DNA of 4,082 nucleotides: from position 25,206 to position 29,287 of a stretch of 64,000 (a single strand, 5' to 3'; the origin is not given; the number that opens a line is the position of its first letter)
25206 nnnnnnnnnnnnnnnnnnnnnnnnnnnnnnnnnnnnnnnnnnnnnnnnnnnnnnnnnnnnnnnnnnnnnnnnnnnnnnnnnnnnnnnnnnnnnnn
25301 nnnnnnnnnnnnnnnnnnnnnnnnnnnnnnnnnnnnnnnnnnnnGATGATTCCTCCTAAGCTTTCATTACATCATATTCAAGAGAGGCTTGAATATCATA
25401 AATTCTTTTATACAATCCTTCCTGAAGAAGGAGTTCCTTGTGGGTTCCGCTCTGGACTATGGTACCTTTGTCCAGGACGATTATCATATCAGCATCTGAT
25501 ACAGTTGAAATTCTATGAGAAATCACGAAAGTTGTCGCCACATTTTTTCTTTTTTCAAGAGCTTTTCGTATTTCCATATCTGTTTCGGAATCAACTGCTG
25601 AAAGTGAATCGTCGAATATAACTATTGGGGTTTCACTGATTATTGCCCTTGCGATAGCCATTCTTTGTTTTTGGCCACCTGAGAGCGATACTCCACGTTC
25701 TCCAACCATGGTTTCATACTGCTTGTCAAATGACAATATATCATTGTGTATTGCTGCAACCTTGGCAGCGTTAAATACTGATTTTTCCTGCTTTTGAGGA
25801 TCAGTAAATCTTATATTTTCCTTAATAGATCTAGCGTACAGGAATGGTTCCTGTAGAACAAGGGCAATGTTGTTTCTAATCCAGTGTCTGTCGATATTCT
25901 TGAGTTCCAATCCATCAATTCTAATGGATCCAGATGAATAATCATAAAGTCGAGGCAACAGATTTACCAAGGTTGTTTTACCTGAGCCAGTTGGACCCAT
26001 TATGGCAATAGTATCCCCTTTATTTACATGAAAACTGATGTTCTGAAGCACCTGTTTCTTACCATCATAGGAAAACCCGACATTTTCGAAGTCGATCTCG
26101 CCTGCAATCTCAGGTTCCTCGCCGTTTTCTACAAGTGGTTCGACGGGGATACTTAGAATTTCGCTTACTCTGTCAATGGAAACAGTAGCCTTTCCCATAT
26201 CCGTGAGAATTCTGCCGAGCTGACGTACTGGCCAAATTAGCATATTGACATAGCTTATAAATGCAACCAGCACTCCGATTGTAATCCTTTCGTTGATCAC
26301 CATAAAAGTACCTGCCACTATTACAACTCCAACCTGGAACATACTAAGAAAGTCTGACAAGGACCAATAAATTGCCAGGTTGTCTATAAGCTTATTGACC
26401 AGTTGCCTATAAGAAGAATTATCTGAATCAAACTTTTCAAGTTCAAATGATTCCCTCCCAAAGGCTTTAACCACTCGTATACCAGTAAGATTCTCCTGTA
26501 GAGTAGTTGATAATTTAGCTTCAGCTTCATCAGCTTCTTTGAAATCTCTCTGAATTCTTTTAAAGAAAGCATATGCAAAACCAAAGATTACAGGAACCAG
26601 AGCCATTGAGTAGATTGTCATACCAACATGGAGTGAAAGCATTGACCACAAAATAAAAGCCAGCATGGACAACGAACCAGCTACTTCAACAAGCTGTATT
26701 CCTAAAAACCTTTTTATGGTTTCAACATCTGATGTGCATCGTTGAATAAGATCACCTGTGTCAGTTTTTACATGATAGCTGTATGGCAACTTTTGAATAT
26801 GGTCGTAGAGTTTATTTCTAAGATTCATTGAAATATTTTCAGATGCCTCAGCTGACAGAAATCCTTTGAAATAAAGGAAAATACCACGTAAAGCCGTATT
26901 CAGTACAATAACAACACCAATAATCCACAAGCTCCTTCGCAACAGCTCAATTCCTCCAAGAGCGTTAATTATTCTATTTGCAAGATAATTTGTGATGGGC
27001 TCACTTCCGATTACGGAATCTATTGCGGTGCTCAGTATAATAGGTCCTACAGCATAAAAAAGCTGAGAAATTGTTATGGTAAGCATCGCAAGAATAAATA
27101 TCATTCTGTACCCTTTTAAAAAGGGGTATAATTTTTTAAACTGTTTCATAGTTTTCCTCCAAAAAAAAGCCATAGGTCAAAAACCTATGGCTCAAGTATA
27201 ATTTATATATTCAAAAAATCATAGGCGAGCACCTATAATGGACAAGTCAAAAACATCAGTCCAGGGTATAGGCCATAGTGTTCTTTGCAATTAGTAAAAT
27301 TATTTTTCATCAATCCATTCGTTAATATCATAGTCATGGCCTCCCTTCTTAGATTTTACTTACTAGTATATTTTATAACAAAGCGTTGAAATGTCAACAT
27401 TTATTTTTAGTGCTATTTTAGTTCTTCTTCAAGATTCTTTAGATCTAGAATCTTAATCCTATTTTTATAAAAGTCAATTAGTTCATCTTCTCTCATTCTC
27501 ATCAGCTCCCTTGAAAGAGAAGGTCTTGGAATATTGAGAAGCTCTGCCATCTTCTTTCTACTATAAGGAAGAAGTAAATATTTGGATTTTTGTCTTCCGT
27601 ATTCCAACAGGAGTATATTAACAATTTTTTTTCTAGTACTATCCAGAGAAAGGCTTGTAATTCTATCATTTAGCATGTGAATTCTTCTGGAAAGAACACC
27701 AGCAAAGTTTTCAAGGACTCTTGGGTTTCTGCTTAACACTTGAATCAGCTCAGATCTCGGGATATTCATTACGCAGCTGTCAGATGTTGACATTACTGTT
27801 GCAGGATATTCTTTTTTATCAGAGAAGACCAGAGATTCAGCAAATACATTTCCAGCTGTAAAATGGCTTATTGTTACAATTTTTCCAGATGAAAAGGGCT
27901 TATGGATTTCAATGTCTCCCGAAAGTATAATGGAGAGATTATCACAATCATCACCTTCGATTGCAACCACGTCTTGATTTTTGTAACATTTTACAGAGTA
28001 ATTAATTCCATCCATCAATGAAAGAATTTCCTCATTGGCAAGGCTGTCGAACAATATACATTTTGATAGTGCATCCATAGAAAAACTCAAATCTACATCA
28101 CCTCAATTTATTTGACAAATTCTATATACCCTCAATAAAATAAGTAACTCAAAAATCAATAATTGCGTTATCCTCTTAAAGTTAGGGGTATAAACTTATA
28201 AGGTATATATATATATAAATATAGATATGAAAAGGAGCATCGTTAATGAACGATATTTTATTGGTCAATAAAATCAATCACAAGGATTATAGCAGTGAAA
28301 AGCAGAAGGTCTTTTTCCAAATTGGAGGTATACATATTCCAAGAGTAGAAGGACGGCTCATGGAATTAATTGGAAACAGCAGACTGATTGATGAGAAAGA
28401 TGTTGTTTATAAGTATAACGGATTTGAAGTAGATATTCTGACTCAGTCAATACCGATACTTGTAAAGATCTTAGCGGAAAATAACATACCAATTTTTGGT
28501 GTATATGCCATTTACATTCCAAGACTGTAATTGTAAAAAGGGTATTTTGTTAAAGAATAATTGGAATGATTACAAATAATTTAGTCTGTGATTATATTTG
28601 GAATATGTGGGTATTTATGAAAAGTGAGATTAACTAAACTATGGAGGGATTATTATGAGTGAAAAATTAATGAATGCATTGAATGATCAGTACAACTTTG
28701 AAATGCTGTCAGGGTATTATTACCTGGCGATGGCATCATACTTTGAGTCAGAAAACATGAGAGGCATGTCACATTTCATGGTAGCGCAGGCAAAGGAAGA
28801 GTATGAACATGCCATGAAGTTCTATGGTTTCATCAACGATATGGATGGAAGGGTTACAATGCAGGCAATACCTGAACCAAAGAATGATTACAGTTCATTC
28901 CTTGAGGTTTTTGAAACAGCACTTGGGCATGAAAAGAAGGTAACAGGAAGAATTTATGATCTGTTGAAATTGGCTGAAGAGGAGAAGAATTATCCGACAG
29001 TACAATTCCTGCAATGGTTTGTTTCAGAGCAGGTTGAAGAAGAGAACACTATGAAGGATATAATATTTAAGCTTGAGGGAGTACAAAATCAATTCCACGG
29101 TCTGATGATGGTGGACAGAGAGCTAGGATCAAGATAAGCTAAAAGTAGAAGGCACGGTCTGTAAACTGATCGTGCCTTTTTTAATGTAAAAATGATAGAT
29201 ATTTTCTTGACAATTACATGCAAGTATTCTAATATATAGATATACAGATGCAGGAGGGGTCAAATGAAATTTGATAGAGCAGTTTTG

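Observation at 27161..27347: Unannotated leader-peptide attenuator upstream of the heterodimeric ABC exporter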

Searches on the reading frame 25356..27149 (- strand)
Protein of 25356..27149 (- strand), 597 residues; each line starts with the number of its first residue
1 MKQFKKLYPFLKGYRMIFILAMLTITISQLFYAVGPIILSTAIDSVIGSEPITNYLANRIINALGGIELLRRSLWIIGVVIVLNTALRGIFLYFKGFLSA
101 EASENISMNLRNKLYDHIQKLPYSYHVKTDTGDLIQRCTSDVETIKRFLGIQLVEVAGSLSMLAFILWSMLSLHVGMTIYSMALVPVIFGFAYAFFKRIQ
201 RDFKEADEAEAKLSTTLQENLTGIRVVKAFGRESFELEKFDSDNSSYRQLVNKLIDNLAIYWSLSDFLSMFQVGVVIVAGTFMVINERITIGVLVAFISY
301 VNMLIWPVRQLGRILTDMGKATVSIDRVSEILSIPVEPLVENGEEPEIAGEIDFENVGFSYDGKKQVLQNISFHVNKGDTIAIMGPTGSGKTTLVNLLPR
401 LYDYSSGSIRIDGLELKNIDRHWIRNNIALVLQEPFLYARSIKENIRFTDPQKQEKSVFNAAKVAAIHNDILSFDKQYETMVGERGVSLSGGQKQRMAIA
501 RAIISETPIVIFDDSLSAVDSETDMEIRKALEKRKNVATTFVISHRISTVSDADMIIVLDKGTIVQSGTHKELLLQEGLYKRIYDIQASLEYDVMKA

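Call 6: search_protein_families(library=ncbifam, proteins=[window:25356-27149:-])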
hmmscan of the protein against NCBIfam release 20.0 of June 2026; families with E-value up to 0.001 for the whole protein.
window:25356-27149:- (597 aa): 184 families (the best 25 are shown)
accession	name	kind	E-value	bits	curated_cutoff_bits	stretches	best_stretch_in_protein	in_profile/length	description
TIGR02203.1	MsbA_lipidA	equivalog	3.3e-120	402.3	602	1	4-588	2-570/572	lipid A export permease/ATP-binding protein MsbA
TIGR02204.1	MsbA_rel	hypoth_equivalog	5.6e-117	391.8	780.4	1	3-587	5-575/576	ABC transporter, permease/ATP-binding protein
NF052233.1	CphA_assoc_ABC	equivalog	6.2e-117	391.9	880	1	90-589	245-745/766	cyanophycin metabolism-associated ABC transporter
NF045513.1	HepA_fam_ABC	equivalog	3.2e-107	359.4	725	1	11-587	29-609/610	heterocyst formation ABC transporter subunit HepA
NF010178.0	PRK13657.1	equivalog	2.4e-103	346.6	733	1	110-584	91-567/588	glucan ABC transporter ATP-binding protein/ permease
TIGR00958.1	3a01208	subfamily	8.5e-103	344.9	874.6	1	61-582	188-709/711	antigen peptide transporter 2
TIGR01846.1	type_I_sec_HlyB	subfamily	3.8e-101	339.5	725.55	1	11-588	134-693/694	type I secretion system permease/ATPase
NF008381.0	PRK11176.1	equivalog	8.4e-97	324.9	867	1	73-588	63-580/582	lipid A ABC transporter ATP-binding protein/permease MsbA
NF008055.0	PRK10789.1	equivalog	5.3e-96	322.4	845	1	75-587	58-571/590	SmdA family multidrug ABC transporter permease/ATP-binding protein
TIGR03796.1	NHLM_micro_ABC1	equivalog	1e-93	314.8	853.3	1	79-583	198-708/710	NHLP family bacteriocin export ABC transporter peptidase/permease/ATPase subunit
TIGR03375.1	type_I_sec_LssB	subfamily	1.6e-87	294.4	693.1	1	73-574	187-689/696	type I secretion system permease/ATPase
TIGR01193.1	bacteriocin_ABC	subfamily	3.2e-85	287.1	523.85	1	68-584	189-706/708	peptide cleavage/export ABC transporter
TIGR03797.1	NHLM_micro_ABC2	equivalog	1.1e-83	281.9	709.4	1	70-585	171-683/686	NHLP bacteriocin export ABC transporter permease/ATPase subunit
TIGR01192.1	chvA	subfamily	4.3e-83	279.9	585.4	1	110-583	91-566/585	glucan export ABC transporter ATP-binding protein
NF008056.1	PRK10790.1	equivalog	5.2e-80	269.6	746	1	4-589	11-577/584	SmdB family multidrug efflux ABC transporter permease/ATP-binding protein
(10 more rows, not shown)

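Call 12: search_solved_structures(query=window:25356-27149:-, max_evalue=1e-40)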
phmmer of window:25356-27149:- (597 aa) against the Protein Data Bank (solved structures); distinct sequences matched with E-value up to 1e-40: 245 (the best 60 are shown).
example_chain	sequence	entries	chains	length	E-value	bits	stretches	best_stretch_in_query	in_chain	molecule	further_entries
7zk4_A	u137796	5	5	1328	1.9e-143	482.3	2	67-590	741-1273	ATP-dependent translocase ABCB1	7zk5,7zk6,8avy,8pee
7zka_A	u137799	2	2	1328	2e-143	482.2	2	67-590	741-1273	ATP-dependent translocase ABCB1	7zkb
6ujs_A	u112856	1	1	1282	3.6e-143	481.3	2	48-589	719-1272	ATP-dependent translocase ABCB1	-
6ujr_A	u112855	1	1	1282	7.3e-143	480.3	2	51-589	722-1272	ATP-dependent translocase ABCB1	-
6ujw_A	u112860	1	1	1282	7.8e-143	480.2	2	68-589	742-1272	ATP-dependent translocase ABCB1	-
4q9h_A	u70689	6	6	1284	9.7e-143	479.9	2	68-590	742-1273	Multidrug resistance protein 1A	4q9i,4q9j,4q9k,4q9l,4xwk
4ksb_A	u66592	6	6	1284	9.7e-143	479.9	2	68-590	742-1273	Multidrug resistance protein 1A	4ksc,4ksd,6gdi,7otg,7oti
3g60_A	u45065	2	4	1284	1e-142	479.8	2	68-590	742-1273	Multidrug resistance protein 1a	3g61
4lsg_A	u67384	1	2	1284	1e-142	479.8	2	68-590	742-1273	Multidrug resistance protein 1A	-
4m2s_A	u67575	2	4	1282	1.1e-142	479.8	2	68-589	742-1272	Multidrug resistance protein 1A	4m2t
5kpi_A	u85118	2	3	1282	1.1e-142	479.8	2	68-589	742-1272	Multidrug resistance protein 1A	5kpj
3g5u_A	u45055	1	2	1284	1.1e-142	479.7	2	68-590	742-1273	Multidrug resistance protein 1a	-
6q81_A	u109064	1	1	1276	1.1e-142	479.7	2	68-589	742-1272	P-glycoprotein (ABCB1)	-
4m1m_A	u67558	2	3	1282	1.2e-142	479.7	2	68-589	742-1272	Multidrug resistance protein 1A | ATP-dependent translocase ABCB1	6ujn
6ujp_A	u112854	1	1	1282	1.2e-142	479.6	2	68-589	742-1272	ATP-dependent translocase ABCB1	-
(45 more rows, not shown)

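Call 13: find_related_loci(query=window:25356-27149:-, collection=genome_contigs, flank=1500)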
Query window:25356-27149:- (597 aa) in genome_contigs; peptide patterns used: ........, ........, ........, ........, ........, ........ (x = any residue, [..] = any of these).
129 stretches matched a pattern; 79 encode a relative of the query (tblastn E <= 1e-3); 79 distinct loci.
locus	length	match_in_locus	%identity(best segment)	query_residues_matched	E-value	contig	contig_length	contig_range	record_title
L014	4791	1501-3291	94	1-597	0e+0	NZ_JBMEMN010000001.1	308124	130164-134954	Gudongella sp. DL1XJH-153 NODE_1_length_308124_cov_202.058929, whole genome shotgun sequence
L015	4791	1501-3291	85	1-597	0e+0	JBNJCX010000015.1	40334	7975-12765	MAG: Bacillota bacterium isolate Y23_7dBSe1.bin.15 NODE_444_length_40334_cov_17.175892, whole genome shotgun sequence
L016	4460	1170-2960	82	1-597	0e+0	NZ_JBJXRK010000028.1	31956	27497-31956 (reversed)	Gudongella sp. SC589 28, whole genome shotgun sequence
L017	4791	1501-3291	82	1-597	0e+0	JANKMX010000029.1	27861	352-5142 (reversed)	MAG: Gudongella sp. isolate M17C-05 NODE_29_length_27861_cov_4.032331, whole genome shotgun sequence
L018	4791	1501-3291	81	1-597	0e+0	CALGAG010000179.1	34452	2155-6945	MAG TPA_asm: uncultured Firmicutes bacterium isolate SRR7299214_bin.56_CONCOCT_v1.1_MAG genome assembly, contig: ERZ7829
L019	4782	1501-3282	68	1-594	0e+0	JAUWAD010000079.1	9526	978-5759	MAG: Bacillota bacterium isolate CSMAG_1285 CSMAG_1285_k141_333407_length_9526_cov_13.2734, whole genome shotgun sequenc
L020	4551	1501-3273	65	1-591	0e+0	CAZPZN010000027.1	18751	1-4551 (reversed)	MAG TPA_asm: uncultured Tissierella sp. isolate SRP192927_co2_486 genome assembly, contig: NODE_4640_length_18751_cov_5.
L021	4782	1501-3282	64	1-594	0e+0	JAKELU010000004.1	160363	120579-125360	Firmicutes bacterium FC7 FC7_Scaffold4, whole genome shotgun sequence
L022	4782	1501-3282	70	1-594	0e+0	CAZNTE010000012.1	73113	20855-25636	MAG TPA_asm: uncultured Tissierellaceae bacterium isolate binchicken_co173_922 genome assembly, contig: NODE_1220_length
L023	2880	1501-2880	80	1-460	0e+0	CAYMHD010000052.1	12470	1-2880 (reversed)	MAG TPA_asm: uncultured Gudongella sp. isolate binchicken_co42_405 genome assembly, contig: NODE_7858_length_12470_cov_3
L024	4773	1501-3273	63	1-591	0e+0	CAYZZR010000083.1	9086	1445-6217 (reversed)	MAG TPA_asm: uncultured Tissierella sp. isolate SRP192927_co4_677 genome assembly, contig: NODE_19314_length_9086_cov_4.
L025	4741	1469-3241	58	1-591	0e+0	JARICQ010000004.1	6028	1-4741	MAG: Tissierellaceae bacterium isolate cluster2_bin.42 k127_287109, whole genome shotgun sequence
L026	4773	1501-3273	59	1-591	0e+0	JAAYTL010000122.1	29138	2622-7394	MAG: Tissierellia bacterium isolate AS24abBPME_147 99665_AS24, whole genome shotgun sequence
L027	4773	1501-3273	48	9-597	0e+0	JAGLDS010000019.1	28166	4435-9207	MAG: Clostridiales bacterium isolate SW_4_40 ROV167.bin.40.fa_19, whole genome shotgun sequence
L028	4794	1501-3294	47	2-597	0e+0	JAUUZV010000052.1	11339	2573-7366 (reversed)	MAG: Clostridia bacterium isolate CSMAG_202 CSMAG_202_k127_7347116_length_11339_cov_14.0545, whole genome shotgun sequen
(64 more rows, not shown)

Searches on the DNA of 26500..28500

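Call 3: search_rna_families(source=window, start=26500, end=28500, threshold=evalue, max_evalue=10)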
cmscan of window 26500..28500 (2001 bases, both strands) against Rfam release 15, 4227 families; matches with E-value up to 10: 13.
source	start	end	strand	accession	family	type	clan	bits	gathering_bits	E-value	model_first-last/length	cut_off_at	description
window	27156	27239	-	RF04312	trpB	Cis-reg;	-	25.2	59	1.1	1-107/107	no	trpB ncRNA motif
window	27158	27232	+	RF02068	STnc480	Gene; sRNA;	-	20.9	72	6.2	1-72/72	no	Enterobacterial sRNA STnc480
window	27469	27494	-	RF00221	SNORD43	Gene; snRNA; snoRNA; CD-box;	CL00059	19.4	45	0.7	1-64/64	no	Small nucleolar RNA SNORD43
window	27100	27240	-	RF02998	IS605-orfB-II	Gene; sRNA;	-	17.6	88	6.5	1-155/155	no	IS605-orfB-II RNA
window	27921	27958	-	RF00323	snoR79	Gene; snRNA; snoRNA; CD-box;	-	16.2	80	8.4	1-65/65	no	Small nucleolar RNA R79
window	27269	27341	-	RF01626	ceN30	Gene; snRNA; snoRNA; CD-box;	-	15.5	65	8.9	1-73/73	no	Caenorhabditis snoRNA ceN30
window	27746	27802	-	RF00189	SNORD95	Gene; snRNA; snoRNA; CD-box;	-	15.4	55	6.1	1-68/68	no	Small nucleolar RNA SNORD95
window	27153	27315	-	RF03533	SQ1002_RNA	Gene; sRNA;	-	15.2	128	3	1-237/237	no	Clostridioides difficile sRNA SQ1002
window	27479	27534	-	RF00736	mir-320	Gene; miRNA;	-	15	55.5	6.1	1-76/76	no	mir-320 microRNA precursor family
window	26547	26591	-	RF00026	U6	Gene; snRNA; splicing;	CL00009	14.1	44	3.6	1-45/105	no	U6 spliceosomal RNA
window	27748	27803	-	RF01130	sR46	Gene; snRNA; snoRNA; CD-box;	-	13.1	50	7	1-56/56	no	Small nucleolar RNA sR46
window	27165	27234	-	RF01822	RsaJ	Gene; sRNA;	-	12.8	100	5.4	1-287/287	no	RNA Staph. aureus A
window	27587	27604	-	RF03142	L2-Alphaproteobacteria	Cis-reg; leader;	-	12.2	37.8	8.3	1-66/66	no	L2-Alphaproteobacteria ribosomal protein leader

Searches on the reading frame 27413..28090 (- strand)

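Call 6: search_protein_families(library=ncbifam, proteins=[window:27413-28090:-])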
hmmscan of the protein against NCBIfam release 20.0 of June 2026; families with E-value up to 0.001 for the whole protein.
window:27413-28090:- (225 aa): 12 families
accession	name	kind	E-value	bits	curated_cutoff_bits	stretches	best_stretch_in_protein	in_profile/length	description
NF006901.0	PRK09392.1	equivalog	3.4e-11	42.9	211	1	7-220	8-217/236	transcriptional activator FtrB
NF008732.0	PRK11753.1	equivalog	1.5e-10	40.9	266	1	33-161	25-153/214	cAMP-activated global transcriptional regulator CRP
NF050806.1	TransRegFixKCaul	equivalog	5.3e-09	35.6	300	1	29-217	21-207/215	transcriptional regulator FixK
NF041163.2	encap_f2b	equivalog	4.4e-08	32.7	400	1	10-136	75-200/450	family 2B encapsulin nanocompartment shell protein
TIGR03896.1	cyc_nuc_ocin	subfamily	1.6e-06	27.7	161.05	1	38-135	168-264/317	bacteriocin-type transport-associated protein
NF052518.1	TransRegLdrP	equivalog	2.2e-06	27.8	300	1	34-223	2-187/195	transcriptional regulator LdrP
NF045989.1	TransRegFnrLRhodb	equivalog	2.4e-06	27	300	1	22-223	28-234/245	transcriptional regulator FnrL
NF050815.1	TransActFtrBCaul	equivalog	9.6e-05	21.7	300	1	32-197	33-197/251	transcriptional activator FtrB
NF008365.0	PRK11161.1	subfamily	0.00015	21.2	228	1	11-221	29-240/250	fumarate/nitrate reduction transcriptional regulator Fnr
NF053881.1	TransRegDeoRBac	equivalog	0.0003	20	420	0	171-223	16-67/311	DNA-binding transcriptional repressor DeoR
TIGR03697.1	NtcA_cyano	equivalog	0.00049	19.9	244.95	1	44-220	6-188/193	global nitrogen regulator NtcA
NF007707.0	PRK10402.1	subfamily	0.00063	19.4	180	1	32-138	32-137/226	transcriptional regulator YeiL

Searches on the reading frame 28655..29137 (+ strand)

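Call 6: search_protein_families(library=ncbifam, proteins=[window:28655-29137:+])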
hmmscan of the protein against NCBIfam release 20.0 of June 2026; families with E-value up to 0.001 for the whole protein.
window:28655-29137:+ (160 aa): 2 families
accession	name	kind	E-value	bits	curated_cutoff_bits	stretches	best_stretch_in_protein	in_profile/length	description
NF007638.0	PRK10304.1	equivalog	2.1e-28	99.3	178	1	4-158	5-159/165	non-heme ferritin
NF011597.0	PRK15022.1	equivalog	2.8e-12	46.8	154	1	4-139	5-140/167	non-heme ferritin-like protein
